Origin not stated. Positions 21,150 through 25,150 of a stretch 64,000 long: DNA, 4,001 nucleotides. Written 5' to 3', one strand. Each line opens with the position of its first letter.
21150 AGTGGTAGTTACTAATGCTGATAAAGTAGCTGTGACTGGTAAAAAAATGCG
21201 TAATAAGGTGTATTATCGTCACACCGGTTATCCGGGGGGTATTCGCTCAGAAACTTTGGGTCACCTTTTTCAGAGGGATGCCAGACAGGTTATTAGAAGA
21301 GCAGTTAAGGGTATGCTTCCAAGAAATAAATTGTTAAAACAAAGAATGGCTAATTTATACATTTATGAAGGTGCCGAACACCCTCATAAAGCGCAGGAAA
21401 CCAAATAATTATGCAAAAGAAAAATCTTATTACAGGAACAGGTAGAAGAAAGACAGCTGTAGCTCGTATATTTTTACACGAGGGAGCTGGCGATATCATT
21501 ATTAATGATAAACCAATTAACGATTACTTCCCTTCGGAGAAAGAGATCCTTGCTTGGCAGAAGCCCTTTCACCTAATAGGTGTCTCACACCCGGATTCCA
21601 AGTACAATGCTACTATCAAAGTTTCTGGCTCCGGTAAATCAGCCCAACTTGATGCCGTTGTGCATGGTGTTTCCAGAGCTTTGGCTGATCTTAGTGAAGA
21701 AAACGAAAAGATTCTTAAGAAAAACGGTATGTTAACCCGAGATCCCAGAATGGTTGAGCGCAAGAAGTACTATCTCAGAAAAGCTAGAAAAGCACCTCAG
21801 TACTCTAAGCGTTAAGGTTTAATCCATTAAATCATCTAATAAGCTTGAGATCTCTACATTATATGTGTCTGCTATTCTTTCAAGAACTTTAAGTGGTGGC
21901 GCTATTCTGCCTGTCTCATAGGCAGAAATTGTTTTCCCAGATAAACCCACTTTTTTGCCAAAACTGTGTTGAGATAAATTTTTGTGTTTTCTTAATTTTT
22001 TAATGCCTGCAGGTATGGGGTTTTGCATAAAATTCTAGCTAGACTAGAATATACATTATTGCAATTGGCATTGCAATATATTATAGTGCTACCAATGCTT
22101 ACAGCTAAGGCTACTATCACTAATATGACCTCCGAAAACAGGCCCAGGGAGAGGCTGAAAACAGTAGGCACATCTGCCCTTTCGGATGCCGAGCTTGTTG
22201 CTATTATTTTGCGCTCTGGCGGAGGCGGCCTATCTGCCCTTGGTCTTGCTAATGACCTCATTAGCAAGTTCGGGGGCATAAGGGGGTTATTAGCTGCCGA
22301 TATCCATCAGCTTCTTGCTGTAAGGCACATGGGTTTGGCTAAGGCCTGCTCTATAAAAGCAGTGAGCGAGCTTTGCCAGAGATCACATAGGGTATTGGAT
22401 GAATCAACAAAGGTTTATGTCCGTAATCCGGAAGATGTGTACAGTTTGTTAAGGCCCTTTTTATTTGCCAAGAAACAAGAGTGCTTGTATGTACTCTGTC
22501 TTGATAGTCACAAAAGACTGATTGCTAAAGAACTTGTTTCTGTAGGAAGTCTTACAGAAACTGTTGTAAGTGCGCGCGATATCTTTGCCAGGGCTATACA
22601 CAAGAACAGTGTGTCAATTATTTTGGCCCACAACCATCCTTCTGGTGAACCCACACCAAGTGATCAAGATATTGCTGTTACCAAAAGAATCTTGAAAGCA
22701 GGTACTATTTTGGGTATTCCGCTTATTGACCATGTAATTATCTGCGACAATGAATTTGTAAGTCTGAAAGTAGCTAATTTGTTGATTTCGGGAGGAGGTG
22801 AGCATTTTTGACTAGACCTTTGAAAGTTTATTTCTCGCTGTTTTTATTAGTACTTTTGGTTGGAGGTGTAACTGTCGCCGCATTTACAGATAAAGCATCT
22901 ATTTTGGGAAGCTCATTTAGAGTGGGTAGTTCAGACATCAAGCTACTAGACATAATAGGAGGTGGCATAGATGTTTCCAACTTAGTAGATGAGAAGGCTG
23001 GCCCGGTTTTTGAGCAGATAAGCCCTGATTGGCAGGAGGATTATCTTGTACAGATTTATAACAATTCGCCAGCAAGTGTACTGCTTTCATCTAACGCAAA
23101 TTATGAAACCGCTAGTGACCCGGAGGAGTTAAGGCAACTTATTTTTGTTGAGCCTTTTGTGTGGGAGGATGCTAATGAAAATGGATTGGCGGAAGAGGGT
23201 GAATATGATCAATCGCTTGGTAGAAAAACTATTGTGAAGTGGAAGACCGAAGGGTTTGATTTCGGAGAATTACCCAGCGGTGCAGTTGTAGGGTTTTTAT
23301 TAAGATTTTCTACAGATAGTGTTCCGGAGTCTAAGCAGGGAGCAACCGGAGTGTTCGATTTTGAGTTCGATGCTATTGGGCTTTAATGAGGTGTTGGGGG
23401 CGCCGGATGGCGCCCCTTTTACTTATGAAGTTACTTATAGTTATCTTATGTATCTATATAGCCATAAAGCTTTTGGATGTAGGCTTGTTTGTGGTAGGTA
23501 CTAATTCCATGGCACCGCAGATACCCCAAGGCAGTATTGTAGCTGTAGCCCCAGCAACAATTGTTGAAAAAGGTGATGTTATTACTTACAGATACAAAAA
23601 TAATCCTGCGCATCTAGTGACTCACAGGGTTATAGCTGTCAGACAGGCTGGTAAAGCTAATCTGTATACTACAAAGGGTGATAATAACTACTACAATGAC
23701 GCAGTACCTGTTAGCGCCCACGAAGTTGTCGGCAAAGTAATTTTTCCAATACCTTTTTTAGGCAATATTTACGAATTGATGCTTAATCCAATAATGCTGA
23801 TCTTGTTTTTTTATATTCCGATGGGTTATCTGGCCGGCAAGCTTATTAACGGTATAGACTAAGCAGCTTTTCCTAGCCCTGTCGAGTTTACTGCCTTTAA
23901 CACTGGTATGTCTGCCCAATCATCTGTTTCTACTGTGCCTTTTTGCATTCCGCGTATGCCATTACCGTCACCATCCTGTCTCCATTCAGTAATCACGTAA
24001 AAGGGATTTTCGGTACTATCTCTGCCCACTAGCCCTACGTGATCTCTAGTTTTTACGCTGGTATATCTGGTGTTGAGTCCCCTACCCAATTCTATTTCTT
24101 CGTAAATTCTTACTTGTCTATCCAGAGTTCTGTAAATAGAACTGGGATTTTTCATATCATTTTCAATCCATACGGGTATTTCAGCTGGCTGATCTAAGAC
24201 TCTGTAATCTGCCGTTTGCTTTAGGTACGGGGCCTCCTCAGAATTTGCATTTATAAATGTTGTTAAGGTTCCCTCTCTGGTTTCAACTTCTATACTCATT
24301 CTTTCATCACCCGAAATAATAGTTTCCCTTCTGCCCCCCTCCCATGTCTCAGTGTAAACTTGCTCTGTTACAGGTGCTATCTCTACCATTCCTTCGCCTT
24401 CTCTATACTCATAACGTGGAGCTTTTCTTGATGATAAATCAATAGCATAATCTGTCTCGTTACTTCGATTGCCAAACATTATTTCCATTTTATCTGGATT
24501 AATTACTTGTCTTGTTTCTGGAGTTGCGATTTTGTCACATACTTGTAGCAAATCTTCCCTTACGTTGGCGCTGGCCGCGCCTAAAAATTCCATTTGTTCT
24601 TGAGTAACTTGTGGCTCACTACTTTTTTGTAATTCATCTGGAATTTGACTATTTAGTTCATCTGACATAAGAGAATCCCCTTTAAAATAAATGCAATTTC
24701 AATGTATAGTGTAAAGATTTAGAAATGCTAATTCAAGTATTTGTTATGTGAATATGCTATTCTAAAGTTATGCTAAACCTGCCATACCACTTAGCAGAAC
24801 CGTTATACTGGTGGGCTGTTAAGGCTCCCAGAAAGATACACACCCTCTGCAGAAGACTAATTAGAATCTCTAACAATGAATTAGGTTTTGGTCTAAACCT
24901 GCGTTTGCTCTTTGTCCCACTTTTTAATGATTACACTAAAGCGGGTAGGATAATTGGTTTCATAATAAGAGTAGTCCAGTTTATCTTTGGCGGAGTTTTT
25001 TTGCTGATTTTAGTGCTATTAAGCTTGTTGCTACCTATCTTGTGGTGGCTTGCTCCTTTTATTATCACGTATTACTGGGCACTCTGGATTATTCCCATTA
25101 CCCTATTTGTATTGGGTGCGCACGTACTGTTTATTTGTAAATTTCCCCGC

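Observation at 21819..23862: Second, minimal TasA-like + SipW pair translationally coupled to a RadC-like JAB gene under an XRE regulator (locus 1)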

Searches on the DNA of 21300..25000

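Call 37: search_rna_families(source=window, start=21300, end=25000, threshold=evalue, max_evalue=1)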
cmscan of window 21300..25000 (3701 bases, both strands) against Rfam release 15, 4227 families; matches with E-value up to 1: 2.
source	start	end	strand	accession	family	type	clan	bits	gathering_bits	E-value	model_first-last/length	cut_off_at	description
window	23349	23427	+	RF02069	STnc70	Gene; sRNA;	-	20.5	40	0.48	1-149/149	no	Enterobacterial sRNA STnc70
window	23358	23474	+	RF04180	BTnc231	Gene; sRNA;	-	19.6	80.4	0.81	1-154/154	no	Bacteroides sRNA BTnc231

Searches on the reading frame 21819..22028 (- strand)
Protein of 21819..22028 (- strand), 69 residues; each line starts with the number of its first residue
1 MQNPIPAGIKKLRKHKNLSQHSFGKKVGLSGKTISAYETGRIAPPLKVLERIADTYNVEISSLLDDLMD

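Call 4: search_protein_families(library=pfam, proteins=[window:21819-22028:-], max_evalue=0.1)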
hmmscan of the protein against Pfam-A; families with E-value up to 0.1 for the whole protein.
window:21819-22028:- (69 aa): 6 families
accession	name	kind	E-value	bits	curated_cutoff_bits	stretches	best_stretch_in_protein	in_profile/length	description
PF01381.28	HTH_3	-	6.8e-15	55.3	23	1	9-61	1-53/55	Helix-turn-helix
PF13560.12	HTH_31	-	4.8e-11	43.2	27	1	10-59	7-57/64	Helix-turn-helix domain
PF12844.13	HTH_19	-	8.8e-10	38.8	30.2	1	9-64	4-59/64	Helix-turn-helix domain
PF13443.12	HTH_26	-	6.9e-07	29.9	22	1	9-65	2-59/63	Cro/C1-type HTH DNA-binding domain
PF22495.2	HTH_92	-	3.5e-05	23.5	27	1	10-45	1-36/45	RsaL-like HTH domain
PF15731.11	MqsA_antitoxin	-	0.0025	18.4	30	1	6-50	71-115/131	Antitoxin component of bacterial toxin-antitoxin system, MqsA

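Call 5: search_protein_families(library=ncbifam, proteins=[window:21819-22028:-], max_evalue=1)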
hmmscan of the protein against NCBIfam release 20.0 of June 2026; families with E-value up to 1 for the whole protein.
window:21819-22028:- (69 aa): 19 families
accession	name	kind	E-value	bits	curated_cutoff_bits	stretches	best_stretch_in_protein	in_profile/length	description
NF041951.1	phage_RstR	subfamily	1.4e-12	47.8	80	1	7-65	5-63/108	RstR family transcriptional repressor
TIGR03070.1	couple_hipB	subfamily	1.2e-07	31.5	71.65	1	8-59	6-57/58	type II toxin-antitoxin system Y4mF family antitoxin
TIGR03830.1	CxxCG_CxxCG_HTH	subfamily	1.3e-07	31.5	61.8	1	5-47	66-108/127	type II TA system antitoxin MqsA family protein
NF047948.1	male_kill_WMK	equivalog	5.6e-07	29.3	300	1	9-65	167-223/300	WO male-killing family protein Wmk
NF041575.1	antitoxPezA_Strep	equivalog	2e-06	27.9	290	1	7-59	4-56/158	type II toxin-antitoxin system antitoxin PezA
NF010465.0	PRK13890.1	equivalog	4.6e-06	26.7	96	1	9-65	10-66/121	conjugal transfer protein TrbA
TIGR00270.2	TIGR00270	equivalog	1.3e-05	25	110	1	9-61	80-132/159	multiprotein bridging factor aMBF1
NF052239.1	antitox_spr1629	equivalog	2e-05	23.8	335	1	9-61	7-59/377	spr1629 family repressor/antitoxin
NF003162.0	PRK04140.1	equivalog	3.9e-05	22.8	263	1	9-65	131-187/317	transcriptional regulator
NF007257.0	PRK09706.1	subfamily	8.2e-05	22.4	101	1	7-56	8-57/135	transcriptional repressor DicA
NF007408.0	PRK09943.1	equivalog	9e-05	22.1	211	1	9-64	12-67/185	HTH-type transcriptional regulator PuuR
NF006015.0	PRK08154.1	subfamily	0.00017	20.9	204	1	9-66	35-92/314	anaerobic benzoate catabolism transcriptional regulator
NF007271.0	PRK09726.1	equivalog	0.0011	18.9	79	1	9-58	17-66/88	type II toxin-antitoxin system antitoxin HipB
NF038139.1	Reg_Aceta_RamB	equivalog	0.0023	16.7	700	1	8-61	6-59/465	acetate metabolism transcriptional regulator RamB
NF047542.1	telomere_Tap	equivalog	0.0096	14.7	600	1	4-45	17-58/695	telomere-associated protein Tap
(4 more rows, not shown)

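Call 75: search_protein_families(library=phrogs, proteins=[window:21819-22028:-], max_evalue=0.01)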
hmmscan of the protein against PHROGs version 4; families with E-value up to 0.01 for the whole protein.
window:21819-22028:- (69 aa): 19 families
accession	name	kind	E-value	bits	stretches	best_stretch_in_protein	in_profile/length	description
phrog_8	-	transcription regulation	1.9e-13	51.6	1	9-64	81-136/346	transcriptional regulator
phrog_2967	-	transcription regulation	4.2e-11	43.8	1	3-65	9-71/225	transcriptional regulator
phrog_3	-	transcription regulation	7.7e-10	40.1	1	4-65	88-147/430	transcriptional repressor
phrog_2439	-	transcription regulation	4.6e-09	36.6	1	6-64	9-67/367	transcriptional regulator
phrog_5823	-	transcription regulation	5.4e-09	36.7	1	6-64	8-67/404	transcriptional regulator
phrog_4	-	transcription regulation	2.5e-08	34.3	1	5-65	137-193/400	transcriptional repressor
phrog_2104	-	unknown function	1.5e-06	29.3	1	7-49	42-84/103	-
phrog_2328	-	transcription regulation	1.8e-06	28.7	1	9-63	20-74/128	transcriptional repressor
phrog_7241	-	transcription regulation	3.5e-06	28.1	1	10-64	67-121/122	transcriptional regulator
phrog_1373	-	transcription regulation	5.8e-06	27.4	1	9-63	68-122/166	transcriptional regulator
phrog_3037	-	transcription regulation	9.4e-05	23.3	1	7-58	20-69/189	transcriptional repressor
phrog_147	-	transcription regulation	9.9e-05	23.7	1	8-54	8-55/100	transcriptional regulator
phrog_1124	-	transcription regulation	0.00017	22.2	1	6-57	10-60/177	transcriptional regulator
phrog_34341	-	transcription regulation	0.00057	21.1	1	8-42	75-109/122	transcriptional regulator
phrog_32768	-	unknown function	0.00061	19.6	1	9-59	14-65/446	-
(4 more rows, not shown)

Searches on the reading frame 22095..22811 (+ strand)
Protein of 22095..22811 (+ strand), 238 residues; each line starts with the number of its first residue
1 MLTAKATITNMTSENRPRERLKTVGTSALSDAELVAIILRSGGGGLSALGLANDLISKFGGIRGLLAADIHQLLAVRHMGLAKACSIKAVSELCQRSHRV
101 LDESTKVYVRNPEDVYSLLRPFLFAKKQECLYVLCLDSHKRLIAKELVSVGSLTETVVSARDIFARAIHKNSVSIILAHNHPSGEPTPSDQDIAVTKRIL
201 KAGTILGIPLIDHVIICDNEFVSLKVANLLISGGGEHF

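Call 4: search_protein_families(library=pfam, proteins=[window:22125-22811:+], max_evalue=0.1)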
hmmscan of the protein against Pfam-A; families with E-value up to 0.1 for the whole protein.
window:22125-22811:+ (228 aa): 4 families
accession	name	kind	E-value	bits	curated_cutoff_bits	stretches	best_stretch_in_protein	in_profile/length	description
PF04002.20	RadC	-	6.1e-42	142.8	22.1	1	100-215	2-117/121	RadC-like JAB domain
PF20582.4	UPF0758_N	-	9.2e-21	74.2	27.1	1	2-75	5-77/77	UPF0758 N-terminal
PF14464.11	Prok-JAB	-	0.0059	16.9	25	1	156-196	60-100/114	Prokaryotic homologs of the JAB domain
PF12826.13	HHH_2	-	0.041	14.5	27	1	41-78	15-52/64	Helix-hairpin-helix motif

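Call 5: search_protein_families(library=ncbifam, proteins=[window:22125-22811:+], max_evalue=1)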
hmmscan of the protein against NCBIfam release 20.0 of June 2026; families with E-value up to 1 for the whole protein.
window:22125-22811:+ (228 aa): 3 families
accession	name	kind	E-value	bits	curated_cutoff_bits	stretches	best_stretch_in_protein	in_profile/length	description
NF000642.1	PRK00024.1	equivalog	1.7e-66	223.9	180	1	8-218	1-210/212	RadC family protein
TIGR00608.1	radc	subfamily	1.8e-62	210.9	133.85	1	6-217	1-215/218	RadC family protein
NF010337.0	PRK13766.1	equivalog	0.12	10.4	610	1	41-81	735-775/781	Hef nuclease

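Call 75: search_protein_families(library=phrogs, proteins=[window:22095-22811:+], max_evalue=0.01)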
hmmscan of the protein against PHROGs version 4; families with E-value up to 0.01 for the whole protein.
window:22095-22811:+ (238 aa): 1 family
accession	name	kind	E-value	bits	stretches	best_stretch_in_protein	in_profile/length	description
phrog_10276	-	DNA, RNA and nucleotide metabolism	1.5e-33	117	1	111-227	32-150/153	DNA repair protein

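Call 89: find_related_loci(query=A5, collection=metagenome_contigs, flank=3000)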
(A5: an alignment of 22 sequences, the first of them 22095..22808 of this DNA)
Query A5 (238 aa) in metagenome_contigs; peptide patterns used: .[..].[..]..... (x = any residue, [..] = any of these).
600 stretches matched a pattern (row limit reached: there are more); 598 encode a relative of the query (tblastn E <= 1e-3); the best 80 are kept; 80 distinct loci.
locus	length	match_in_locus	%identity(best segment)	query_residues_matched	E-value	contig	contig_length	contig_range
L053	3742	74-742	44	2-226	2e-55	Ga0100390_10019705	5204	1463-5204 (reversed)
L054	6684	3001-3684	43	1-230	2e-54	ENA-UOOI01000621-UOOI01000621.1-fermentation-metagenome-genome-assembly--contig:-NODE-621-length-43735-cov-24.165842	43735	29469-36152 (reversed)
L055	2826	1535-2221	39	1-230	7e-52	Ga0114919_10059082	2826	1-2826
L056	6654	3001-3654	41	7-225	2e-51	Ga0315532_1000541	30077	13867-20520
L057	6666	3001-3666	41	6-230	3e-50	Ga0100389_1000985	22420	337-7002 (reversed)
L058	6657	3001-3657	41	8-225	4e-48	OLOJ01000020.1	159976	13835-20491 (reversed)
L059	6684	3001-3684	39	3-230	1e-47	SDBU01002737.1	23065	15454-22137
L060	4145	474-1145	40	2-230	6e-48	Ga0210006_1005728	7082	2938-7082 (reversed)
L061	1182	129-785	41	7-225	3e-50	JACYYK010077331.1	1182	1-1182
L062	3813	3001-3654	41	7-225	2e-47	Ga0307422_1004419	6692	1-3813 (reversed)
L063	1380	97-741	39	8-224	2e-49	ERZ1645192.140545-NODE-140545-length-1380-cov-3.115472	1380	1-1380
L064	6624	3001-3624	41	8-216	8e-47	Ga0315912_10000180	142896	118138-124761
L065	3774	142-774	39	15-230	7e-47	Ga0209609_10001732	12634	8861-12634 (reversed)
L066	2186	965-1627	39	5-230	6e-47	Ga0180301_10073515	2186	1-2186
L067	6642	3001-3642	40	8-224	3e-46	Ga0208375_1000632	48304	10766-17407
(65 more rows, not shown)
